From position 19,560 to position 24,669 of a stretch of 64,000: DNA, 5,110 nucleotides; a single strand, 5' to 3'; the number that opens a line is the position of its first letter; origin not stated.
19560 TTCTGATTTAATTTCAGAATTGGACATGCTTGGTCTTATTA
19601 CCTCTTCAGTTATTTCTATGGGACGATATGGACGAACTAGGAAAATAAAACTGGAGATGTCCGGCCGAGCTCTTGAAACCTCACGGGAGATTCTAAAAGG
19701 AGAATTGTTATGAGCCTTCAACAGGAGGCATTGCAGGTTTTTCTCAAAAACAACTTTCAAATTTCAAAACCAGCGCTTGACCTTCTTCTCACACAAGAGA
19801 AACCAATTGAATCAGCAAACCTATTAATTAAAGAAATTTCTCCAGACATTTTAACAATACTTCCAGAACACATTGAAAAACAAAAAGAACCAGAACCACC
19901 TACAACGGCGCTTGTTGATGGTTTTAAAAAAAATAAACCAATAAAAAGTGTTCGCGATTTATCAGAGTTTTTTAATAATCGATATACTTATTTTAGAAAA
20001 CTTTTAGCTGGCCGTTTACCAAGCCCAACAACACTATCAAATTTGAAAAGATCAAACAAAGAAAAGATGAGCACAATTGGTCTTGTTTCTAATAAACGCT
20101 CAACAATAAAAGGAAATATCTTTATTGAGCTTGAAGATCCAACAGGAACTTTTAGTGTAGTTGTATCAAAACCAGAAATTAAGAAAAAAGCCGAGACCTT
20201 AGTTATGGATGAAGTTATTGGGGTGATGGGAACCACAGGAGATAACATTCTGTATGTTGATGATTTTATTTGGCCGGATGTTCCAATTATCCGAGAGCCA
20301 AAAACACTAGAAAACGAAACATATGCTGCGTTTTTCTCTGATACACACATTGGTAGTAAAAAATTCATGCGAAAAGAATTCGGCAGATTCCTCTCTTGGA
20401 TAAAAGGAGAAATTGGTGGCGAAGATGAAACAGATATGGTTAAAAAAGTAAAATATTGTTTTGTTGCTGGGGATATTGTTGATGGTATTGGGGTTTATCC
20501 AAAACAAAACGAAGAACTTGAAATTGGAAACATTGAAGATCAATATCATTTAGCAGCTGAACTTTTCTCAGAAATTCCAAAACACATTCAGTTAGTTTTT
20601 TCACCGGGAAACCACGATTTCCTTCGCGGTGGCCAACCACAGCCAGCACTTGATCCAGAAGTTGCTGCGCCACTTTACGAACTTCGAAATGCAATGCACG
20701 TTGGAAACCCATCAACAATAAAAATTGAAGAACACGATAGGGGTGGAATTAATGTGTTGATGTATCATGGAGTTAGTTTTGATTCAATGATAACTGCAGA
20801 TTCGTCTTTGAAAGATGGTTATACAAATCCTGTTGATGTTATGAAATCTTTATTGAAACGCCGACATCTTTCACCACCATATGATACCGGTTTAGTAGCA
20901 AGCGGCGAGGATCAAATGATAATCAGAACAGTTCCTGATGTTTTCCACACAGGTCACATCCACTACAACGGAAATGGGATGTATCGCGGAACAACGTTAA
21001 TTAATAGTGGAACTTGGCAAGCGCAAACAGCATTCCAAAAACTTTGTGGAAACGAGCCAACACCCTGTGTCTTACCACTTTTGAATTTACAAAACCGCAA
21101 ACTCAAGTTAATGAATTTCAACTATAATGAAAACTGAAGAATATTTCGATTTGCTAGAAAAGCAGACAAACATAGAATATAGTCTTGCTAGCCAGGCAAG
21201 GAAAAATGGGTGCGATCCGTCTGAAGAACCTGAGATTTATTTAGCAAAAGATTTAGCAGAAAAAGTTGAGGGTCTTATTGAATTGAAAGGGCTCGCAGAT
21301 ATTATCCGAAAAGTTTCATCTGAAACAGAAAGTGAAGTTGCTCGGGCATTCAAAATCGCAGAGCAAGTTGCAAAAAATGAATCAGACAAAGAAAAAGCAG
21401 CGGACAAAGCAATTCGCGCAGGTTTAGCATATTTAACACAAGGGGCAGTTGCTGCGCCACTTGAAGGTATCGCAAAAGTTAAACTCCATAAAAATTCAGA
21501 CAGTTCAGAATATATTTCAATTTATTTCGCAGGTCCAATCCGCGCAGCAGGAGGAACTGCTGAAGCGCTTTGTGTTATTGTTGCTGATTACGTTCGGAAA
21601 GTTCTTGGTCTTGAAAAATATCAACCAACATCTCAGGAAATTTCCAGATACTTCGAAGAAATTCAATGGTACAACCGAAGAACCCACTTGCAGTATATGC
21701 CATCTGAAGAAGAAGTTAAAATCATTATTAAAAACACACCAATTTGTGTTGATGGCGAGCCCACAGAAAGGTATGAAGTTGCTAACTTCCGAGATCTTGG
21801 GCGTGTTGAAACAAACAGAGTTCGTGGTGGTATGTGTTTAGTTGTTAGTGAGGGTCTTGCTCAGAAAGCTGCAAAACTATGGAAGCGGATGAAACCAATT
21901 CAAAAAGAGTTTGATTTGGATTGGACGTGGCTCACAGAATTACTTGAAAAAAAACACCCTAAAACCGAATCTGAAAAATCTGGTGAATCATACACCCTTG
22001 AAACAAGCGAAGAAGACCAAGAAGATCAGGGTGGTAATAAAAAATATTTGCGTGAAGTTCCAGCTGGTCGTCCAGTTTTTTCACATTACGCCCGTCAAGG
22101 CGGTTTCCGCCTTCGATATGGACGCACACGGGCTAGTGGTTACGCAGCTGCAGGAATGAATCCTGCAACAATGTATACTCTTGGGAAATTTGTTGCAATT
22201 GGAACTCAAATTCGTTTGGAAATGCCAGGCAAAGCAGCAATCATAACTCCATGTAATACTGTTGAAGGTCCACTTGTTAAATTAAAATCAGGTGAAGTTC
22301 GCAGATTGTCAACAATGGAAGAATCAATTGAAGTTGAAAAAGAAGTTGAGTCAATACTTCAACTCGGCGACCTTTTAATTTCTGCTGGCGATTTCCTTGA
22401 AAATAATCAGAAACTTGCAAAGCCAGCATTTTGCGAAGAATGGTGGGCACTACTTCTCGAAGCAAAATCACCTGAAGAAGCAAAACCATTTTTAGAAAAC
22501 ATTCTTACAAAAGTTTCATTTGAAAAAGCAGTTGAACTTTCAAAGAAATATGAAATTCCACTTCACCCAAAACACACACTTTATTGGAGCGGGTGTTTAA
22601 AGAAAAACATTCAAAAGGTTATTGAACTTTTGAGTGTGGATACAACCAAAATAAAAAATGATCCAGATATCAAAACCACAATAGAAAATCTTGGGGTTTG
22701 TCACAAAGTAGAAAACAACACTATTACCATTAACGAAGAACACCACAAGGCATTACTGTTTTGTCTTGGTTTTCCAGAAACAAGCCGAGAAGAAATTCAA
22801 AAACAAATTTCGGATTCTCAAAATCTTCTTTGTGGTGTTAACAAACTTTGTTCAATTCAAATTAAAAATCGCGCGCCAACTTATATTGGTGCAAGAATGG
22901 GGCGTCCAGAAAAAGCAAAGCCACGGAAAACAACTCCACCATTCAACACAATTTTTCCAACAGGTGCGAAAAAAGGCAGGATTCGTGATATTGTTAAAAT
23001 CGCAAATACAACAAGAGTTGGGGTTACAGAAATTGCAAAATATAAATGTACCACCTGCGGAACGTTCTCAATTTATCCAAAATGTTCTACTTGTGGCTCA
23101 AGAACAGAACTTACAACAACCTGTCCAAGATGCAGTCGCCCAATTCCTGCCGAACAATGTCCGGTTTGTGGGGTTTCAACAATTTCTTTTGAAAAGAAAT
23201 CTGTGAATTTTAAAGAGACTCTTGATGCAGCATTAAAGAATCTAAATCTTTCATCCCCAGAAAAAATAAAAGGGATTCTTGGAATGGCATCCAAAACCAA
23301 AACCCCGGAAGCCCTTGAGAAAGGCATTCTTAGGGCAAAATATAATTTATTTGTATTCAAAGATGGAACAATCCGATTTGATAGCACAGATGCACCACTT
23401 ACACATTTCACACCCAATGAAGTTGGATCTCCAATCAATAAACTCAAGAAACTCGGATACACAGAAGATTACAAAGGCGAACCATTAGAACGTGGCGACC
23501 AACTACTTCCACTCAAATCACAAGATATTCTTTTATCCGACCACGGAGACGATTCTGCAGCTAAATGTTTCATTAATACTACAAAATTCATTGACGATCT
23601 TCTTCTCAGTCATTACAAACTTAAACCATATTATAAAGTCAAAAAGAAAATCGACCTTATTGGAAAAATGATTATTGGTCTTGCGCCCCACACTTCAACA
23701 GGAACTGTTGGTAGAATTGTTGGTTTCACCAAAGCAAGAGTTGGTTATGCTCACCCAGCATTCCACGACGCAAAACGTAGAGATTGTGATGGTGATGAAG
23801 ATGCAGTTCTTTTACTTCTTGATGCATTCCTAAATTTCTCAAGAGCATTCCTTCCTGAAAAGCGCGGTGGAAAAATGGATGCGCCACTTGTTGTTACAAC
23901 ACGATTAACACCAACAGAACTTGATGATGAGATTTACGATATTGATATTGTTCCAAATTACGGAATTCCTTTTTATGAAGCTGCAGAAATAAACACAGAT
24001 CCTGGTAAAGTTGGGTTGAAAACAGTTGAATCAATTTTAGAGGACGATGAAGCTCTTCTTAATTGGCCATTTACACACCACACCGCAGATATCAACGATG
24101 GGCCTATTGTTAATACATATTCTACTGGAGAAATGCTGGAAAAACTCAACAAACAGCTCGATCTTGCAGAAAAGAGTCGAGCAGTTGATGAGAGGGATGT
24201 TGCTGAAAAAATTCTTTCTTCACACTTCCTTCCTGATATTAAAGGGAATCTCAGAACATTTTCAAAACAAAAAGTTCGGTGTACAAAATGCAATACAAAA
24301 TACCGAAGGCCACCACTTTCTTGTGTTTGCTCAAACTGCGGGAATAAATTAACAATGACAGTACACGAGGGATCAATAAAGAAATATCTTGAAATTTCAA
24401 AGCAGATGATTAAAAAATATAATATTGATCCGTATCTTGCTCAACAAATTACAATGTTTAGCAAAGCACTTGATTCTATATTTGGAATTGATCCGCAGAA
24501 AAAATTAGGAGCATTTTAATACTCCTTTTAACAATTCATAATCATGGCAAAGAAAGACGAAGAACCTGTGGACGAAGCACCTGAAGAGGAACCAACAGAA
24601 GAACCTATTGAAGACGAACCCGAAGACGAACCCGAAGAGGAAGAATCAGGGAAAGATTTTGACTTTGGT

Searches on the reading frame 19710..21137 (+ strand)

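Call 30: search_protein_families(library=pfam, proteins=[window:19710-21137:+], max_evalue=0.00001)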
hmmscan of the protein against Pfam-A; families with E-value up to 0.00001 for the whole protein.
window:19710-21137:+ (475 aa): 3 families
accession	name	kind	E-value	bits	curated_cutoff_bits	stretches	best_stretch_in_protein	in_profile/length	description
PF01336.31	tRNA_anti-codon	-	4.5e-07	30.1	27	1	124-175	5-56/75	OB-fold nucleic acid binding domain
PF00149.33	Metallophos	-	1.2e-06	29.5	21.5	1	207-418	4-189/191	Calcineurin-like phosphoesterase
PF04042.21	DNA_pol_E_B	-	6.6e-06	26.1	29.1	0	281-415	68-202/210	DNA polymerase alpha/epsilon subunit B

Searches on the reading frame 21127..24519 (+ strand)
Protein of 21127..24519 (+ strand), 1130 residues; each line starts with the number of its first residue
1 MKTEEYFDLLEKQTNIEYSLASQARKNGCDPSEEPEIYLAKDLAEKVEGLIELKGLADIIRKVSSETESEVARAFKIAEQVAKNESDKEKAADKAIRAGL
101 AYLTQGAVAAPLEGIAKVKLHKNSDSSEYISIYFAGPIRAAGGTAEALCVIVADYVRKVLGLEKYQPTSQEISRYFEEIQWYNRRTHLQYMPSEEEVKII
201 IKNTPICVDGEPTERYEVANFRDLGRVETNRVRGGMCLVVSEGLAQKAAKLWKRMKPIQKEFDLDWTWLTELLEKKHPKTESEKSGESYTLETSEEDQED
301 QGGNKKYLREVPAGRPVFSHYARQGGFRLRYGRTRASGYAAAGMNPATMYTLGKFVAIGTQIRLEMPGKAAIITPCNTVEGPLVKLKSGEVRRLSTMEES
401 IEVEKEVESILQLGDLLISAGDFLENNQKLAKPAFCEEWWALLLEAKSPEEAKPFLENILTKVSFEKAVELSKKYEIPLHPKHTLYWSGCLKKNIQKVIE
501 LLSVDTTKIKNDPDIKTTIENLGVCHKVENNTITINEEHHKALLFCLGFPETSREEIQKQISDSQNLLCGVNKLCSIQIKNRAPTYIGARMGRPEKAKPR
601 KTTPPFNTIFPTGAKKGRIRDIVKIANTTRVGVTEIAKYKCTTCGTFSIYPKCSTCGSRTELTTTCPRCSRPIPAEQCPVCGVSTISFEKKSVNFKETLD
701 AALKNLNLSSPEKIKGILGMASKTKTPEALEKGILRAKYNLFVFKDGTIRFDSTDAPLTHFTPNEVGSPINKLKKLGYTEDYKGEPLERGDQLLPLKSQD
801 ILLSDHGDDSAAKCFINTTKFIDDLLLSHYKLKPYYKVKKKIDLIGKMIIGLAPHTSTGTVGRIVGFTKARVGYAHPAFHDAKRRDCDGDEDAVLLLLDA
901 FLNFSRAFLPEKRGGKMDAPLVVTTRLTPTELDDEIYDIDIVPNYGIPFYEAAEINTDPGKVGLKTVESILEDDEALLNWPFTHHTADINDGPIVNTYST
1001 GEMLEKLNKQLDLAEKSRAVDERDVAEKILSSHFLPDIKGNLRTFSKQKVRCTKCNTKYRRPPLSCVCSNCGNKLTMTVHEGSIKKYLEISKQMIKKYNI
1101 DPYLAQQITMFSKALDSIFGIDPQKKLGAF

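Call 30: search_protein_families(library=pfam, proteins=[window:21127-24519:+], max_evalue=0.00001)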
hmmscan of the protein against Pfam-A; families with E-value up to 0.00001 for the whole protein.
window:21127-24519:+ (1130 aa): 3 families
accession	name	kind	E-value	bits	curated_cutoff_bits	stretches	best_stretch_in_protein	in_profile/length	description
PF24846.1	PolC_DP2_cat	-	1.5e-115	385.7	24.3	1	711-1002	5-294/299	DNA polymerase II large subunit DP2, catalytic domain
PF24844.1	PolC_DP2_central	-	3.2e-114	382.1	24.3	1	296-671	3-368/372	DNA polymerase II large subunit DP2, central domain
PF03833.19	PolC_DP2_N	-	6.4e-104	347.3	24.3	1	5-274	1-270/271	DNA polymerase II large subunit DP2, N-terminal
